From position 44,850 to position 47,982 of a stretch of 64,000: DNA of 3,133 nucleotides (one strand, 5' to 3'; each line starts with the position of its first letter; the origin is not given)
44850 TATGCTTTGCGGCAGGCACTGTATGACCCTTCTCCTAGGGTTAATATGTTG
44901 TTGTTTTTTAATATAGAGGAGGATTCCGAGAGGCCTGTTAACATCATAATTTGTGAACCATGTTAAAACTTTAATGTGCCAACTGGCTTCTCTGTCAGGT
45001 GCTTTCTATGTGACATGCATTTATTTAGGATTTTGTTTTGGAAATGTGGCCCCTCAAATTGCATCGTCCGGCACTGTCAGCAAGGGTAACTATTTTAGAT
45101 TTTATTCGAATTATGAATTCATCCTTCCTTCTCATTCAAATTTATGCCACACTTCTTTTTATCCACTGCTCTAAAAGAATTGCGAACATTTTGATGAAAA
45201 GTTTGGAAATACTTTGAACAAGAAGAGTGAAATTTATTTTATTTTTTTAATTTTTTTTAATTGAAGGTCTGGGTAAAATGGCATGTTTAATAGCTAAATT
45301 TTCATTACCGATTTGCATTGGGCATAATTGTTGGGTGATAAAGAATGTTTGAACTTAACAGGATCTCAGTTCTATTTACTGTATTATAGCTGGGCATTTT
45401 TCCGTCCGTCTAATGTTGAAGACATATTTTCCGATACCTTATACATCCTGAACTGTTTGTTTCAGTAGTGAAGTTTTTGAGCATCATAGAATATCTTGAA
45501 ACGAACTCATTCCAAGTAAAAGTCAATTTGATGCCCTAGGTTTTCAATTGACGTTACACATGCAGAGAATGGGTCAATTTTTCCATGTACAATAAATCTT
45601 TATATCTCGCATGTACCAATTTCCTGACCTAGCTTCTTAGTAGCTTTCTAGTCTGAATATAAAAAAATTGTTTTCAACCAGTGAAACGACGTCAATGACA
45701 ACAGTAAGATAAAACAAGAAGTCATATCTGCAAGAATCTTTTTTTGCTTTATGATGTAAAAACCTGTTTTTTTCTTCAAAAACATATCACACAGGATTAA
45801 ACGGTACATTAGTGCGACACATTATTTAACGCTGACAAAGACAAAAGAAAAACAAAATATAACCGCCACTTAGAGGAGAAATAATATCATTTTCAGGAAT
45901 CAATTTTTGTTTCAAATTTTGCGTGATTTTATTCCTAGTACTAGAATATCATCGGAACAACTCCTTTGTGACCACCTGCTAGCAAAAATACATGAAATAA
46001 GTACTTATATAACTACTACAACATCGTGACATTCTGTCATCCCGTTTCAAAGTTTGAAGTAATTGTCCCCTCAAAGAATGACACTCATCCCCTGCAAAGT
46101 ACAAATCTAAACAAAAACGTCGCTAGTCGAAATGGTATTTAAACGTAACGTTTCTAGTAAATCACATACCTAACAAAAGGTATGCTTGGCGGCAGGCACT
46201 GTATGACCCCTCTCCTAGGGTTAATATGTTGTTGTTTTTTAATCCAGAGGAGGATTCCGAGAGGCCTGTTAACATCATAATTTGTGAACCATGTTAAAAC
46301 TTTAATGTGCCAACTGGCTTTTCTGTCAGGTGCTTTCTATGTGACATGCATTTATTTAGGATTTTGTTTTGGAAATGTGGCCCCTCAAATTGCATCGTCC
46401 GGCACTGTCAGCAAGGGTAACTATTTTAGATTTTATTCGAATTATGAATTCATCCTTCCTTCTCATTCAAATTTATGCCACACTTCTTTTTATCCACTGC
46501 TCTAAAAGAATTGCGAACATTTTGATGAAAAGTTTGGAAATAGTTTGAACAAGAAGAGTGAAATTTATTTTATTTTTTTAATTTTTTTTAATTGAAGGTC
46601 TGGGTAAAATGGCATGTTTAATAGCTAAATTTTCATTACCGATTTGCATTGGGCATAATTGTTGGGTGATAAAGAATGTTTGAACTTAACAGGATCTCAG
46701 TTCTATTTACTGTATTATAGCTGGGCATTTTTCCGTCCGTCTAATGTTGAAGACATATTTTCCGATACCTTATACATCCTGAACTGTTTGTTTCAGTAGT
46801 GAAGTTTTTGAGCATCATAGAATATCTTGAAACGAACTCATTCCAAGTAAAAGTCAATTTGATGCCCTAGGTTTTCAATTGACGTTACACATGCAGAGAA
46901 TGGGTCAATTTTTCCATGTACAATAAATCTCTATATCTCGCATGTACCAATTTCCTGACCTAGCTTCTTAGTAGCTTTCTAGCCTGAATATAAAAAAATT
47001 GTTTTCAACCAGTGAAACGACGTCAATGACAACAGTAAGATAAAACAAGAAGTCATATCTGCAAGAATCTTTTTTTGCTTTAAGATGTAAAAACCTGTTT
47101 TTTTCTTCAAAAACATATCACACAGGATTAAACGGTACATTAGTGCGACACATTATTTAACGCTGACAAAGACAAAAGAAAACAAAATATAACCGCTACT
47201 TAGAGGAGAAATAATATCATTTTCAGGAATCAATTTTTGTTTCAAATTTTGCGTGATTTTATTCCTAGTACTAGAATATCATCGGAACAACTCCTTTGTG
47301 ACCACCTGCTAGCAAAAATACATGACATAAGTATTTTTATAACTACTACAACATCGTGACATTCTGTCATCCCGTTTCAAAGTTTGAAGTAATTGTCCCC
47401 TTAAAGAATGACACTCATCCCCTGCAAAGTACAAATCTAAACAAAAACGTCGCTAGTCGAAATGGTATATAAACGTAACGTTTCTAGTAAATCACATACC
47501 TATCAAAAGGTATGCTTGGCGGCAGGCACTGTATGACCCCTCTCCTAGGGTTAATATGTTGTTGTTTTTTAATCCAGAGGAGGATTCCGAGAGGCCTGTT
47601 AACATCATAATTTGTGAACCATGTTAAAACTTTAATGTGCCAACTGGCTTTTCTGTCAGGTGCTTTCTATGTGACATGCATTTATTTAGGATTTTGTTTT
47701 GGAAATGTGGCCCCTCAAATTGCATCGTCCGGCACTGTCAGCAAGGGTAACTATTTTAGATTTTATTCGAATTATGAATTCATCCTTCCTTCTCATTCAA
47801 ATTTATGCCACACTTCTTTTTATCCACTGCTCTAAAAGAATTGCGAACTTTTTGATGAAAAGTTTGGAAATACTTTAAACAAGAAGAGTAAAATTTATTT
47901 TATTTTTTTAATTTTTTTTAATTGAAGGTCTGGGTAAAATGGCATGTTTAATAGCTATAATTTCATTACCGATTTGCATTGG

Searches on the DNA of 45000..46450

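Call 47: search_rna_families(source=window, start=45000, end=46450, threshold=evalue, max_evalue=1)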
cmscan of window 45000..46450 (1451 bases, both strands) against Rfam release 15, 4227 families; matches with E-value up to 1: 0.
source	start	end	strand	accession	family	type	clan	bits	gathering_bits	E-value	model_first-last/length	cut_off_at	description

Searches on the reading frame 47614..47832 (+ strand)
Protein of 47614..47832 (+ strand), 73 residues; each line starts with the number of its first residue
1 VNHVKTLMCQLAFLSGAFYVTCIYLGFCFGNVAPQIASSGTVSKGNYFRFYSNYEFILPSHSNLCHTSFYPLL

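Call 21: find_homologous_proteins(query=window:47614-47832:+, max_evalue=0.001)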
Query seq(73 aa): no candidate shares three 5-residue words with the query. No homologue found.
